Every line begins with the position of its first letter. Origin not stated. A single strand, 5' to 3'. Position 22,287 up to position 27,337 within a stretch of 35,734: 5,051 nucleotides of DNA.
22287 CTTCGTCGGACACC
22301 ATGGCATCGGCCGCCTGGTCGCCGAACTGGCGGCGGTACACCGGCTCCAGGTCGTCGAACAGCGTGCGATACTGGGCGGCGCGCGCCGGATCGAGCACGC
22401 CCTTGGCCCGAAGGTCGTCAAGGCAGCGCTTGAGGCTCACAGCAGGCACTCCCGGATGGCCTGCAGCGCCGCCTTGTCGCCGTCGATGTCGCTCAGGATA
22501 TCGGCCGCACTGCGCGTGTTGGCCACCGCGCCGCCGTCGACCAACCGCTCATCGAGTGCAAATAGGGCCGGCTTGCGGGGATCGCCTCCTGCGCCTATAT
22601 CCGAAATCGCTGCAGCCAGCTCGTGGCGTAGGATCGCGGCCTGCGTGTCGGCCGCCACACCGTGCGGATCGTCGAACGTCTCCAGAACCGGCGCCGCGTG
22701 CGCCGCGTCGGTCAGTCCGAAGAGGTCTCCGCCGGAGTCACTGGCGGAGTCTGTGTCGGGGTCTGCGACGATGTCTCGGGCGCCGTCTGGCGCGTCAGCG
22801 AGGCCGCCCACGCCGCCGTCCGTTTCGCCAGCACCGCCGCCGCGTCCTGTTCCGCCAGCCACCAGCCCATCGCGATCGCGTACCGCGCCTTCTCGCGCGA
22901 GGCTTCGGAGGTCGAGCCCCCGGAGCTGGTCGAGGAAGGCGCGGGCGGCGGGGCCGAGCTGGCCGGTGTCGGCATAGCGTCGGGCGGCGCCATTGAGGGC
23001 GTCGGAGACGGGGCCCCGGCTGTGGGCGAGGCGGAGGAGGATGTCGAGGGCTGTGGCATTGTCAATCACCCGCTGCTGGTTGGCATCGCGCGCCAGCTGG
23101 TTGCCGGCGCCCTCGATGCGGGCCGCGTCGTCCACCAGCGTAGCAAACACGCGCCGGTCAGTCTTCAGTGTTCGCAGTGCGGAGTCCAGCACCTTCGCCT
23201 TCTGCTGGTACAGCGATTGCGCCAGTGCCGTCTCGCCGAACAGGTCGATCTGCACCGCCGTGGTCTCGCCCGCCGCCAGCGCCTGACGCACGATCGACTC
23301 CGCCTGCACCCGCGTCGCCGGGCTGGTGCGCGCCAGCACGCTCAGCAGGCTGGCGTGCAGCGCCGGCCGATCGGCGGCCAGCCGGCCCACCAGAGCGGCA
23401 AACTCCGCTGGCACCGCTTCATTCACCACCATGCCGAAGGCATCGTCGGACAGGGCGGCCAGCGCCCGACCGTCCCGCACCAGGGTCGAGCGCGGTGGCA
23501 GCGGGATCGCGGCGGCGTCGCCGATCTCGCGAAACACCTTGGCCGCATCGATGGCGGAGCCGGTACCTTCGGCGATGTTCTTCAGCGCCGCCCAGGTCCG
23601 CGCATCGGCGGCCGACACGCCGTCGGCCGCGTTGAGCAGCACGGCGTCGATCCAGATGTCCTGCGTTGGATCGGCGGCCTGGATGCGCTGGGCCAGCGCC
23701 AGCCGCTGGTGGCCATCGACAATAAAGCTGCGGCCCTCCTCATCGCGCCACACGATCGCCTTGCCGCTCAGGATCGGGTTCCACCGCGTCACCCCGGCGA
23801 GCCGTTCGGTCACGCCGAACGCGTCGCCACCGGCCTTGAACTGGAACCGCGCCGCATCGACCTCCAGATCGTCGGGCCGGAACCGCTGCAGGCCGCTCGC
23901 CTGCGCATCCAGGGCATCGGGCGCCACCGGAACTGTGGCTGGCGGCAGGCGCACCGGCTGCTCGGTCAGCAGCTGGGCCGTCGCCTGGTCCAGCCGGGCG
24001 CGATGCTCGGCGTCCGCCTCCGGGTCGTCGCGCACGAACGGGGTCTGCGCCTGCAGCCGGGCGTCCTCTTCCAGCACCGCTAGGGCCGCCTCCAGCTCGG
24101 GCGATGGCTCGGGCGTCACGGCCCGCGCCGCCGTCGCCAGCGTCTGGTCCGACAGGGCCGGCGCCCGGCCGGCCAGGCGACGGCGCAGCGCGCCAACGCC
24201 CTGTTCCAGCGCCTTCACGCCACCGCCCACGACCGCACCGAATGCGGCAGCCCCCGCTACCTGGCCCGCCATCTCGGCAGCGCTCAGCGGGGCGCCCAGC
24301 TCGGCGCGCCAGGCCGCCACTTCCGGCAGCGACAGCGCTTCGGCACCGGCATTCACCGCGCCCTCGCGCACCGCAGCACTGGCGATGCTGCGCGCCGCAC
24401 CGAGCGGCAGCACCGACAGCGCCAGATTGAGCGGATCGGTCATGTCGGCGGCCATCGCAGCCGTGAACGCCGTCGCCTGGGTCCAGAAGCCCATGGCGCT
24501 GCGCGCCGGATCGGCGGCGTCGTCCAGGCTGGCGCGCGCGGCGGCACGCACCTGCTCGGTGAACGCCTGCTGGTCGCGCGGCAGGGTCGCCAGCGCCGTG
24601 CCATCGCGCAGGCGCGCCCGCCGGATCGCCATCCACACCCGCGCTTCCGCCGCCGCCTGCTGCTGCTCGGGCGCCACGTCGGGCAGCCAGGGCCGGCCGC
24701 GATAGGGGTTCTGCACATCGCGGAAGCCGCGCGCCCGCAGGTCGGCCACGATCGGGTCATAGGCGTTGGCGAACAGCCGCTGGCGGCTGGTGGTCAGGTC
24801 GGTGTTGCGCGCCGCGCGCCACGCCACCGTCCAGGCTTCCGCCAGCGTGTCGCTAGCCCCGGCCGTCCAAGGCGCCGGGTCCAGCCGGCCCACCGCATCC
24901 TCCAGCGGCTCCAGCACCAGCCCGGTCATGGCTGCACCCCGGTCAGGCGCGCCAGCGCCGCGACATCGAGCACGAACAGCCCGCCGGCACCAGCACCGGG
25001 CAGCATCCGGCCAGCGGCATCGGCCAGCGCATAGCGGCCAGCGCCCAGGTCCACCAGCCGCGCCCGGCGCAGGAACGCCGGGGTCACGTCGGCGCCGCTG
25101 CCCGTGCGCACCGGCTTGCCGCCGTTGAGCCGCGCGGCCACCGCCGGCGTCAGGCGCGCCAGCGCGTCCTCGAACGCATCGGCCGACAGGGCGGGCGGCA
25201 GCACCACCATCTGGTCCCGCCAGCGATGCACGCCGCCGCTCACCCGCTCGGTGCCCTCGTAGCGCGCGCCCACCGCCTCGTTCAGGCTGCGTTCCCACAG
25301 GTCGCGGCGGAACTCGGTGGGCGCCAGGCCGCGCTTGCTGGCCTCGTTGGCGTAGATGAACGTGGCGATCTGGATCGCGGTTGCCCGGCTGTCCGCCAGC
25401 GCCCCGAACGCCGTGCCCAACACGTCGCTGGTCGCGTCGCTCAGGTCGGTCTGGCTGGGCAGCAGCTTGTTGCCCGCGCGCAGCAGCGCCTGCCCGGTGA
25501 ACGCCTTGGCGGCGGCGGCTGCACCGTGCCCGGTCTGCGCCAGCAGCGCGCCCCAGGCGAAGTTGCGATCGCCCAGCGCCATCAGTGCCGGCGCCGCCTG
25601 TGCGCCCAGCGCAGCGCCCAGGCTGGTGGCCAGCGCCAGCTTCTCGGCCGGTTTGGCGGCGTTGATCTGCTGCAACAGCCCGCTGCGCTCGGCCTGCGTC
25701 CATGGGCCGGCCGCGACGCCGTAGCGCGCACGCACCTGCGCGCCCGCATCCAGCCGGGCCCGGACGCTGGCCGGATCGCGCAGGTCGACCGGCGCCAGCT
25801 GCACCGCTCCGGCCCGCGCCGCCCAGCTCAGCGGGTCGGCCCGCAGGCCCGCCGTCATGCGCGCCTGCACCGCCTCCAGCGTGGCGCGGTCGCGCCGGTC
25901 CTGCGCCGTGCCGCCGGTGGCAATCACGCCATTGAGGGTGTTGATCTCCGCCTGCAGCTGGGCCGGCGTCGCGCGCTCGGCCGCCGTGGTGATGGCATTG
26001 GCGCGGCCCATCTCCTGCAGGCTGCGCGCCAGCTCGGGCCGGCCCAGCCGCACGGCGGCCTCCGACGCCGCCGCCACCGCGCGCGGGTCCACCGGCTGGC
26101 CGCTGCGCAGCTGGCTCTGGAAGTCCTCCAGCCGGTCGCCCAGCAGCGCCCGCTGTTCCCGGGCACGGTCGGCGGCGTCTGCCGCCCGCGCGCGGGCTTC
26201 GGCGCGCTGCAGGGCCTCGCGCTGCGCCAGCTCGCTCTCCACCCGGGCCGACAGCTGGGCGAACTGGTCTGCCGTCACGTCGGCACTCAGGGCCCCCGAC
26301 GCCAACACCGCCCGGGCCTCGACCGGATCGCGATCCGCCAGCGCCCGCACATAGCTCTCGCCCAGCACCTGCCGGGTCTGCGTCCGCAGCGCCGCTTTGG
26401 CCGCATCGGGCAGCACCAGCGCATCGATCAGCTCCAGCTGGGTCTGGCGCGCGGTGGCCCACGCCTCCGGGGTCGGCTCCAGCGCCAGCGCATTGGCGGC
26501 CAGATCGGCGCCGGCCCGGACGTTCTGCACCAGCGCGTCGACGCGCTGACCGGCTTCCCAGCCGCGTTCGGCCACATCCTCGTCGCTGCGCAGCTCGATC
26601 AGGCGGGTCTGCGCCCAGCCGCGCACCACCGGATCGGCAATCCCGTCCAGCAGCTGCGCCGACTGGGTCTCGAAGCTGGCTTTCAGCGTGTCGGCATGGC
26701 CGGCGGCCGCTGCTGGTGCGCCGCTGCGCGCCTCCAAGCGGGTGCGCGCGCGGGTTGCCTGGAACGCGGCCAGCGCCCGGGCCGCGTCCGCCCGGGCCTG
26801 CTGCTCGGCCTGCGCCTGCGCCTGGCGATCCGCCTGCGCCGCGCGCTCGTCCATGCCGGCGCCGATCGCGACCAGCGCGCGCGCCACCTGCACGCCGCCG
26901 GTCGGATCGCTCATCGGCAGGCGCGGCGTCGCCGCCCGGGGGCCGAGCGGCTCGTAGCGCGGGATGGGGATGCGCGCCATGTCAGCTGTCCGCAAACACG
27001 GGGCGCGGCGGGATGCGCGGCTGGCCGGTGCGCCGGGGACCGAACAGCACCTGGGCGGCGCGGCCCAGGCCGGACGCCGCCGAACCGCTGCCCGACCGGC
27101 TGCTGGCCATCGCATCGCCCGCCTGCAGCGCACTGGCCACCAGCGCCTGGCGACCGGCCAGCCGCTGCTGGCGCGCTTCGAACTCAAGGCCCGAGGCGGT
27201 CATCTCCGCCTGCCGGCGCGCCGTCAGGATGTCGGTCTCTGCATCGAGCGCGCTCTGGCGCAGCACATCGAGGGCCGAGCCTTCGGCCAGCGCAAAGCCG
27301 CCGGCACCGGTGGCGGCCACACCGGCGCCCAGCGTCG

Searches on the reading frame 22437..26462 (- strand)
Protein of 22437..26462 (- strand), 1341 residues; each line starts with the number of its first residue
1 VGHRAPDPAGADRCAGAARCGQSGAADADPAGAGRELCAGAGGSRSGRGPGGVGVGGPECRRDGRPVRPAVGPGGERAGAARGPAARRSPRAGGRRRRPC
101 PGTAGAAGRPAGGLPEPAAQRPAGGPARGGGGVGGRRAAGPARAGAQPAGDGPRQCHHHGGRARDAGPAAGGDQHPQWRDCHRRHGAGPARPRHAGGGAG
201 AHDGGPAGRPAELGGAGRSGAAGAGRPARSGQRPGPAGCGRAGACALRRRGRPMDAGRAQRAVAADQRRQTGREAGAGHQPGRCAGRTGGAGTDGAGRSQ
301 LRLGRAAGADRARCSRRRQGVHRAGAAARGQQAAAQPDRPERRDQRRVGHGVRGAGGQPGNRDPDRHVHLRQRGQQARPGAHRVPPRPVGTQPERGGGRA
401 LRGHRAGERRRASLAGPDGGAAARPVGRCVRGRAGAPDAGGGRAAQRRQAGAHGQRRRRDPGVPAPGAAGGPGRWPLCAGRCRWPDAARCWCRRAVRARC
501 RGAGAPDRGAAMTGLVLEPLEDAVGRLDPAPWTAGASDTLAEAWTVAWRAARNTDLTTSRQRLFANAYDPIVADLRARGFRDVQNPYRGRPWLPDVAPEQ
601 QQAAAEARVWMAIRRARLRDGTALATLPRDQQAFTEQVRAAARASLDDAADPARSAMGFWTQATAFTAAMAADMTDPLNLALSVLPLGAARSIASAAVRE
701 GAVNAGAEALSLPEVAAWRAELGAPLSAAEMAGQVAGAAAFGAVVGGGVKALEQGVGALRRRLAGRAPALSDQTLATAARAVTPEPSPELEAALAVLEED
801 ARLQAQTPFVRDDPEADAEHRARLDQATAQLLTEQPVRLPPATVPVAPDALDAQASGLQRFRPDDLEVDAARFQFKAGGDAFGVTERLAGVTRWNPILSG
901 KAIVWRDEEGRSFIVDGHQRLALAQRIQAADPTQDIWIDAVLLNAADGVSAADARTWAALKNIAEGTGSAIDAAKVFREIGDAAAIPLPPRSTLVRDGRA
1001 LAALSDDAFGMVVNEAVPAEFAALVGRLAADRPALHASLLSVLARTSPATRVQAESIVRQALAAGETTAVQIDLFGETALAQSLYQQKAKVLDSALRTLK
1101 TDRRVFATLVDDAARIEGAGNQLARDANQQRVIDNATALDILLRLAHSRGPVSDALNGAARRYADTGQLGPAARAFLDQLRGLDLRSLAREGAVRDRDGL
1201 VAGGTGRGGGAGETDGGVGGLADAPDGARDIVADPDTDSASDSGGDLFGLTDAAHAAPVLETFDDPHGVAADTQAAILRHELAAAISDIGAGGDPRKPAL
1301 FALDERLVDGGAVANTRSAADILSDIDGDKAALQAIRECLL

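Call 11: search_protein_families(library=phrogs, proteins=[window:22437-26462:-], max_evalue=0.001)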
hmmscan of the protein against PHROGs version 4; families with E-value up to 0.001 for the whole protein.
window:22437-26462:- (1341 aa): 2 families
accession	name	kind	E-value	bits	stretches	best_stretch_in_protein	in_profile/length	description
phrog_10691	-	unknown function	9.4e-55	185.9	1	844-1167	730-1032/3925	-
phrog_21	-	head and packaging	1.3e-22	80.5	1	842-1160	1002-1322/1362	portal protein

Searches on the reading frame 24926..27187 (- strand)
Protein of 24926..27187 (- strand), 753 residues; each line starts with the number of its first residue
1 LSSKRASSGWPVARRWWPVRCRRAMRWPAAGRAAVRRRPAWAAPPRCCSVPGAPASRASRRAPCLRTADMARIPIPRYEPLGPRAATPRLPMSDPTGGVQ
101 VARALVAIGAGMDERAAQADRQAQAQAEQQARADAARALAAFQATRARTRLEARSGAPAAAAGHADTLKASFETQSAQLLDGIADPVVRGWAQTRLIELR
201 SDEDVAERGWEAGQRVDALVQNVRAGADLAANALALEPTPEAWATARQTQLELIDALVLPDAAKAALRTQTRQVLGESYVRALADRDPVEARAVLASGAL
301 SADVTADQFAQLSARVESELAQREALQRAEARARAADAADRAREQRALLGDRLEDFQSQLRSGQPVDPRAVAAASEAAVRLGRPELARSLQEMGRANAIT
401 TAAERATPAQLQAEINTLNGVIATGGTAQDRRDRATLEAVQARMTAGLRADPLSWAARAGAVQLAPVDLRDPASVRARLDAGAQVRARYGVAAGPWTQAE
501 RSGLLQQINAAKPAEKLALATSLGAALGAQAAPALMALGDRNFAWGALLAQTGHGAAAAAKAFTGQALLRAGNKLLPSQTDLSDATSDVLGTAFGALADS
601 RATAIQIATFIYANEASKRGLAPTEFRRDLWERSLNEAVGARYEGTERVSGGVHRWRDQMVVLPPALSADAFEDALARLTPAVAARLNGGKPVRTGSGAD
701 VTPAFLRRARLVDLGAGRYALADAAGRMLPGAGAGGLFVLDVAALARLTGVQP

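Call 11: search_protein_families(library=phrogs, proteins=[window:24926-27187:-], max_evalue=0.001)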
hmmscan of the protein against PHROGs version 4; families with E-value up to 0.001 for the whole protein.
window:24926-27187:- (753 aa): 2 families
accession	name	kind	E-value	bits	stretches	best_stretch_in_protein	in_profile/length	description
phrog_992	-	head and packaging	3.1e-20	73.3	1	213-681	214-706/764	head protein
phrog_35810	-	unknown function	5.4e-05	24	1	572-717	43-174/201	-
